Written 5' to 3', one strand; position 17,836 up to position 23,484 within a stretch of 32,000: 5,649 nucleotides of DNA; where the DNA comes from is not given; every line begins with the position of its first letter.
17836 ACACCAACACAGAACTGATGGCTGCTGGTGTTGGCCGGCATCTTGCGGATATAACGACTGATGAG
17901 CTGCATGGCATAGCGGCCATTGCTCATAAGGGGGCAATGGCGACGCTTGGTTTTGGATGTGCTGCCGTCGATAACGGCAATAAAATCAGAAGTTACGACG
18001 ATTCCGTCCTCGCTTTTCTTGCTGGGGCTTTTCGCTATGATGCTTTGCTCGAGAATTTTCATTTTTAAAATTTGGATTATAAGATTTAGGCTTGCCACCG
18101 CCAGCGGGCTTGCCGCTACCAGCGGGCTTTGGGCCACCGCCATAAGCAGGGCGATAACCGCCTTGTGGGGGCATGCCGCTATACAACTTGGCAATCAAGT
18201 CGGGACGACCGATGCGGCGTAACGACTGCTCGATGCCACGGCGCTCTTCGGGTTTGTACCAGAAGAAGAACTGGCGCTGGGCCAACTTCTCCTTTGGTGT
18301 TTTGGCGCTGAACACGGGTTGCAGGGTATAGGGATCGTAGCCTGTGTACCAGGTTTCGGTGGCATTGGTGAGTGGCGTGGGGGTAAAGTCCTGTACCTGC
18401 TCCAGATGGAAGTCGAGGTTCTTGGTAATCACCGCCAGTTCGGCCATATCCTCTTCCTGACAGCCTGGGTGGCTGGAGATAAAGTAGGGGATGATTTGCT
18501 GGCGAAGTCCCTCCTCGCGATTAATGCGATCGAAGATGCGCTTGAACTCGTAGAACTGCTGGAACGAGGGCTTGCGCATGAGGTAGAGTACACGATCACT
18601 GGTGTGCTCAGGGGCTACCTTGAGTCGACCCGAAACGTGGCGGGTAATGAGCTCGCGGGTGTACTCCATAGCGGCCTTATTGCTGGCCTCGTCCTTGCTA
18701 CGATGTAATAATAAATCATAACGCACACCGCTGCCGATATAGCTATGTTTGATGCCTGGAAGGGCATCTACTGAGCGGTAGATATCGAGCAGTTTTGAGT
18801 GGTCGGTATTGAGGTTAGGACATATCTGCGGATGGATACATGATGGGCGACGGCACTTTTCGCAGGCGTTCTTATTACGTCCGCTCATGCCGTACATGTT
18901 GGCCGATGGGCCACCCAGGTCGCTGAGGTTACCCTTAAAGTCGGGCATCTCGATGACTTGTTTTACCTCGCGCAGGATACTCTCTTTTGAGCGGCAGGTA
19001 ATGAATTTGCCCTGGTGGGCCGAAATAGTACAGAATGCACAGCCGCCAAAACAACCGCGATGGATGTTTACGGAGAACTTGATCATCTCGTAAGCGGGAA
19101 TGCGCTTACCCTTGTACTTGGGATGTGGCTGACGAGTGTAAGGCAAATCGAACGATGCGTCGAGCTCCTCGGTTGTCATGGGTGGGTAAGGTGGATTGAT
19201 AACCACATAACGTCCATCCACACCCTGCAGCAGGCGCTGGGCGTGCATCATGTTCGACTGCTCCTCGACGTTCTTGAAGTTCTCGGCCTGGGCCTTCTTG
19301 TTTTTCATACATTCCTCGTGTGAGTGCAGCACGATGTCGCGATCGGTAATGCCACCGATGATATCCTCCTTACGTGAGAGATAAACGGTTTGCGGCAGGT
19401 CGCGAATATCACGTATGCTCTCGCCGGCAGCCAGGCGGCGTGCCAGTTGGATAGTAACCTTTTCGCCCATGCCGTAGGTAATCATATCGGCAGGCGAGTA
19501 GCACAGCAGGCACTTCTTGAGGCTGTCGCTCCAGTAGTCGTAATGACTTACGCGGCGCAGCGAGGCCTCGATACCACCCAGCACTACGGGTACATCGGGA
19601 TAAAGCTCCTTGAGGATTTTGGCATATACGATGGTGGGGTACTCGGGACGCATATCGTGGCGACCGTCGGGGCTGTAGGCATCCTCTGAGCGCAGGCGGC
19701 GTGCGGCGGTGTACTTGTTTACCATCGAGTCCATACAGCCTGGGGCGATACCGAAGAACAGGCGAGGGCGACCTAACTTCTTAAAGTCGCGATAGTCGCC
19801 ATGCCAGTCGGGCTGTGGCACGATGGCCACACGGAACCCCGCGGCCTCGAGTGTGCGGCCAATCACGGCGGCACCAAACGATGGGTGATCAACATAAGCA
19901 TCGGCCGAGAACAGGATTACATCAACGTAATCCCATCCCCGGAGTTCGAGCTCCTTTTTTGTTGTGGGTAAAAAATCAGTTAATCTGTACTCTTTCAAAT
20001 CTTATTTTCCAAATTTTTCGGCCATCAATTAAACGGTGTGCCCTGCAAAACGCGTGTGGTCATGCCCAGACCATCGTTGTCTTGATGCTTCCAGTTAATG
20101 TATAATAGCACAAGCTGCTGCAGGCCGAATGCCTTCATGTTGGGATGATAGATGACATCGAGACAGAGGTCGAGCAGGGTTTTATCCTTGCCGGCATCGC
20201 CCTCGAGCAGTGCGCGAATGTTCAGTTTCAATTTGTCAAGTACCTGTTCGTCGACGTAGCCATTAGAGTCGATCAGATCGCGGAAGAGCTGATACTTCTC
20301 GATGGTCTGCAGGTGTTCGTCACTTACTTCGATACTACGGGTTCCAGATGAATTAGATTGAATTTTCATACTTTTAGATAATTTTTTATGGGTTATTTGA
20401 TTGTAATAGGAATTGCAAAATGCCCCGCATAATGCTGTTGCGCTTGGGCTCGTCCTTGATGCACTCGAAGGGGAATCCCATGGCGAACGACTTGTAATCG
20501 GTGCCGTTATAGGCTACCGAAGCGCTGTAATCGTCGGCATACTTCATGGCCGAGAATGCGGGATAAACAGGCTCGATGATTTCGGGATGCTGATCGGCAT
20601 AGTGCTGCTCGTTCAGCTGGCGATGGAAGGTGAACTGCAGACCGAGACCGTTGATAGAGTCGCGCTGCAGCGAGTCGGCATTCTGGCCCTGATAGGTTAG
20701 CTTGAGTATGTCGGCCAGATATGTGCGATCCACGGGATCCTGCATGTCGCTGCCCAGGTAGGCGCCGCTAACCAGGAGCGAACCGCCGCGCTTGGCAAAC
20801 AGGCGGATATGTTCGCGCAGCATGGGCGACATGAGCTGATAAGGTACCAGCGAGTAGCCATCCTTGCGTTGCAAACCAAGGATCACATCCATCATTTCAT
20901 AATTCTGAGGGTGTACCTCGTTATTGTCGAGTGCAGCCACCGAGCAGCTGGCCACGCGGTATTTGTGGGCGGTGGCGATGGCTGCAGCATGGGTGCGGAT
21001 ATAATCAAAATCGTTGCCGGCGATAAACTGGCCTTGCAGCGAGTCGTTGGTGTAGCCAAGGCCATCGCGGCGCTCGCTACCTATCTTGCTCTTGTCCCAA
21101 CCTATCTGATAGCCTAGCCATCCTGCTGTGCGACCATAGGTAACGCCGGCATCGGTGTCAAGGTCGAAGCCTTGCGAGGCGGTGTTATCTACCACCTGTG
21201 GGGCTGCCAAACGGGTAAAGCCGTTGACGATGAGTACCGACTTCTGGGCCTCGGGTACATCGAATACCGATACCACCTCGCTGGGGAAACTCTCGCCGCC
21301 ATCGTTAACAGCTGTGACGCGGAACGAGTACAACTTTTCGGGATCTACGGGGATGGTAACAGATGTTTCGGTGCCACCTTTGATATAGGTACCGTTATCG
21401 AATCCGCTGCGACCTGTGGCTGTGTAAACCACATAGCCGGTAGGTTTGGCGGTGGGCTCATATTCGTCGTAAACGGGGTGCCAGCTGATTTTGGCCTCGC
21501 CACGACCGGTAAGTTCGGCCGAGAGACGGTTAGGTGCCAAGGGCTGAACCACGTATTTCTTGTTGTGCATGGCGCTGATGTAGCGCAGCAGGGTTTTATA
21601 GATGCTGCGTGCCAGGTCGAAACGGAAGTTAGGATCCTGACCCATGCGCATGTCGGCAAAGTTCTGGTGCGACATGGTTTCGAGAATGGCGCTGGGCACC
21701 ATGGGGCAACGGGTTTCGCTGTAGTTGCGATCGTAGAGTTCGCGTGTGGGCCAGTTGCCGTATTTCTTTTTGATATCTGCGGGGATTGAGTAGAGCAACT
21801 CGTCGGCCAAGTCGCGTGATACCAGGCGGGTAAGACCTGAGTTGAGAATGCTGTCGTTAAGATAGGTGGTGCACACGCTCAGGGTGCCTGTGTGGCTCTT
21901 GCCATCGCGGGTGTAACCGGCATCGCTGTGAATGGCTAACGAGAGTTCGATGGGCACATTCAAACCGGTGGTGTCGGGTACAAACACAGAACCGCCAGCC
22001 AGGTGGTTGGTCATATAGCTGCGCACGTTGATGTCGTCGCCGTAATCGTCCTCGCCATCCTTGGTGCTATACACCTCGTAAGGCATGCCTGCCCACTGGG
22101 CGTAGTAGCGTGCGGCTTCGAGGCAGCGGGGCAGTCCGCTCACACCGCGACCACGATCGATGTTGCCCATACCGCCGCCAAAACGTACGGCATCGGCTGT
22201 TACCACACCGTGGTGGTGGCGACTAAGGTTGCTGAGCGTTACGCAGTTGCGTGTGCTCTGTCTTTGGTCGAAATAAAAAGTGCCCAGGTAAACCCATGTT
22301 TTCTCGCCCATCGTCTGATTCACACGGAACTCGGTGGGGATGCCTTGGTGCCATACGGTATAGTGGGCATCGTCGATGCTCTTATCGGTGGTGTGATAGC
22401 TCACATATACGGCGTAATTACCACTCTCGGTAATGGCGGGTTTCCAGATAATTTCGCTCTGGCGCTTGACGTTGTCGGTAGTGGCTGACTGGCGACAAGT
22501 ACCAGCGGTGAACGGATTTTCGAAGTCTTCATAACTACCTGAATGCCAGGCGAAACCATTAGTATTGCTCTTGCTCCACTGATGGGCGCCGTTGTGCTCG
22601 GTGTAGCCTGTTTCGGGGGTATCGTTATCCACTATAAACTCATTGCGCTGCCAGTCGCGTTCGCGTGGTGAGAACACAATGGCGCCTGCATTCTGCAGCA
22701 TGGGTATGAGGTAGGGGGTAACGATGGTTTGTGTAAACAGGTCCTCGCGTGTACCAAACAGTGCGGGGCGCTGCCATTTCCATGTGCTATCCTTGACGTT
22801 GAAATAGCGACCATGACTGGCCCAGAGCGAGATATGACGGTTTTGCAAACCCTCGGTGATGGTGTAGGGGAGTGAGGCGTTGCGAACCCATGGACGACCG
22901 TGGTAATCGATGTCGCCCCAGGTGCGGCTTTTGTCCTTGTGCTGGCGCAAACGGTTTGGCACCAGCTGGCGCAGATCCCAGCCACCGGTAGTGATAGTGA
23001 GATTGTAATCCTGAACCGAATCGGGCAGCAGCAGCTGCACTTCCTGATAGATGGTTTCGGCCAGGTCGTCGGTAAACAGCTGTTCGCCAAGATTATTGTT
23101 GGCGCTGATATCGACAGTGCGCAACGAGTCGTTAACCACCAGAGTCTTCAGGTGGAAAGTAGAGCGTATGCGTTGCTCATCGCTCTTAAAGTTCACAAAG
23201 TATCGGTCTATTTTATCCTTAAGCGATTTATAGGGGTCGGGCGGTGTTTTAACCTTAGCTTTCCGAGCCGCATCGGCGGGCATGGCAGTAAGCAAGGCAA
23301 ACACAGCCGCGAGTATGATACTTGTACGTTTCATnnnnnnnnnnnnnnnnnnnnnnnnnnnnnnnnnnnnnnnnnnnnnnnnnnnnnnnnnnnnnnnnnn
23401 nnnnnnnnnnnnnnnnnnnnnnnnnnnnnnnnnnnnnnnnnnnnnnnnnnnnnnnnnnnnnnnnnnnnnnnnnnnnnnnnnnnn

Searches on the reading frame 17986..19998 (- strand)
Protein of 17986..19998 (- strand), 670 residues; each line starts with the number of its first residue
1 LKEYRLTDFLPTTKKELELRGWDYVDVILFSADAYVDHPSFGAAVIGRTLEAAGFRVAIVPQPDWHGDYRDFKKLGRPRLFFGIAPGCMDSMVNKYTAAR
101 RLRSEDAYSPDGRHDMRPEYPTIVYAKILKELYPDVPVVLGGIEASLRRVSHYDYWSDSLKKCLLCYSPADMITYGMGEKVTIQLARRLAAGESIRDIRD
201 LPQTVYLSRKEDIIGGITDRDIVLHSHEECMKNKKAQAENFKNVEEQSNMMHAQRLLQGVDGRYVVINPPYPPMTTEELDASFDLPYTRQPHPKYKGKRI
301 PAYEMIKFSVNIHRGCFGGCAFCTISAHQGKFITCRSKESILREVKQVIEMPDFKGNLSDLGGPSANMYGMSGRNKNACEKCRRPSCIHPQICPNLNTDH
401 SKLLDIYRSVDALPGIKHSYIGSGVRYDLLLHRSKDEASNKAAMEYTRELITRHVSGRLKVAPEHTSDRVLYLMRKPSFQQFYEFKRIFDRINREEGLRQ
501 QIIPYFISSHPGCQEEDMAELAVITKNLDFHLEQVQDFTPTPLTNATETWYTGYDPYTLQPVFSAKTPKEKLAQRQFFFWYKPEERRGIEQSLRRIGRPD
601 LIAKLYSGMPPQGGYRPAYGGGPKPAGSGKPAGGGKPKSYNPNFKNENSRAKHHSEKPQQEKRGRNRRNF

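Call 50: search_protein_families(library=pfam, proteins=[window:17986-19998:-], max_evalue=0.001)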
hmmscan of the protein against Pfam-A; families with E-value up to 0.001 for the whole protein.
window:17986-19998:- (670 aa): 4 families
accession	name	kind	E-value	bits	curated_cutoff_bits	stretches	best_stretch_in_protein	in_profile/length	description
PF08497.15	Radical_SAM_N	-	6.7e-131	436.5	25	1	9-309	1-301/301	Radical SAM N-terminal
PF11842.13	DUF3362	-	1.1e-09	39.1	27.6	1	533-662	1-133/151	Domain of unknown function (DUF3362)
PF04055.27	Radical_SAM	-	0.00014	22.5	29.5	0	310-484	1-131/166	Radical SAM superfamily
PF02310.24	B12-binding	-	0.00052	20.3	32.1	0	32-60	6-34/121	B12 binding domain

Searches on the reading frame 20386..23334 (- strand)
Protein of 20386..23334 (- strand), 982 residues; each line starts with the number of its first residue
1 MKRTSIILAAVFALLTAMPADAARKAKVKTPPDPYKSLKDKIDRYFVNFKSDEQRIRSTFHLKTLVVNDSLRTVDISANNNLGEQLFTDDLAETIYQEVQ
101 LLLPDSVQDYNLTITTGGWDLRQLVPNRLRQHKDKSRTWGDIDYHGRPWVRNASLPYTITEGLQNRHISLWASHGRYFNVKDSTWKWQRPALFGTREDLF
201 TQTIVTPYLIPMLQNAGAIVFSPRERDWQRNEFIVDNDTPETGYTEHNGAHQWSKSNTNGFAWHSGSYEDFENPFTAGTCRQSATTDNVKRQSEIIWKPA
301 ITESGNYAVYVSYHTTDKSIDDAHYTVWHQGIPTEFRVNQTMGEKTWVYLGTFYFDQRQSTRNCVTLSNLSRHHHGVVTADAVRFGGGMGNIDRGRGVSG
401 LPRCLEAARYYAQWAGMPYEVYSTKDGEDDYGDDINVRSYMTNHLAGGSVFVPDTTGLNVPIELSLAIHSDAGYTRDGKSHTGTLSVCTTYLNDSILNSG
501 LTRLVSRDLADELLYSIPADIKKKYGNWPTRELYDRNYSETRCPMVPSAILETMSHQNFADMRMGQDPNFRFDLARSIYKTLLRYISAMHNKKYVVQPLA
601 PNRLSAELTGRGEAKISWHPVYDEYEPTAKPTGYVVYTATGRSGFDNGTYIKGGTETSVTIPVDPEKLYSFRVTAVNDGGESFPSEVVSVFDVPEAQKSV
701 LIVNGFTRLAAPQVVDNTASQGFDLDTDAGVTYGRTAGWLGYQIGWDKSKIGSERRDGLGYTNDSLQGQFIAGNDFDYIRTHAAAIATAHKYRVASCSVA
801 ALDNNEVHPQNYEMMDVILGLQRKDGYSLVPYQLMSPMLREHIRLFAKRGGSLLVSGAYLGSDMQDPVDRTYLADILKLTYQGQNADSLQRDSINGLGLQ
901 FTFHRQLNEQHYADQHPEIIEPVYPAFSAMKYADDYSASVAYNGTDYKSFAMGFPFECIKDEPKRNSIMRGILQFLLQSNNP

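Call 50: search_protein_families(library=pfam, proteins=[window:20386-23334:-], max_evalue=0.001)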
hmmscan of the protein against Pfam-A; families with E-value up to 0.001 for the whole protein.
window:20386-23334:- (982 aa): 2 families
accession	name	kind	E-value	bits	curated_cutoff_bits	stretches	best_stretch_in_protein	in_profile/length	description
PF25275.1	Golvesin_C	-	2.1e-21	76.8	31.6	1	284-385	32-130/132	Golvesin C-terminal domain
PF00041.27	fn3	-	6.6e-06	26.7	25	1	600-690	2-83/84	Fibronectin type III domain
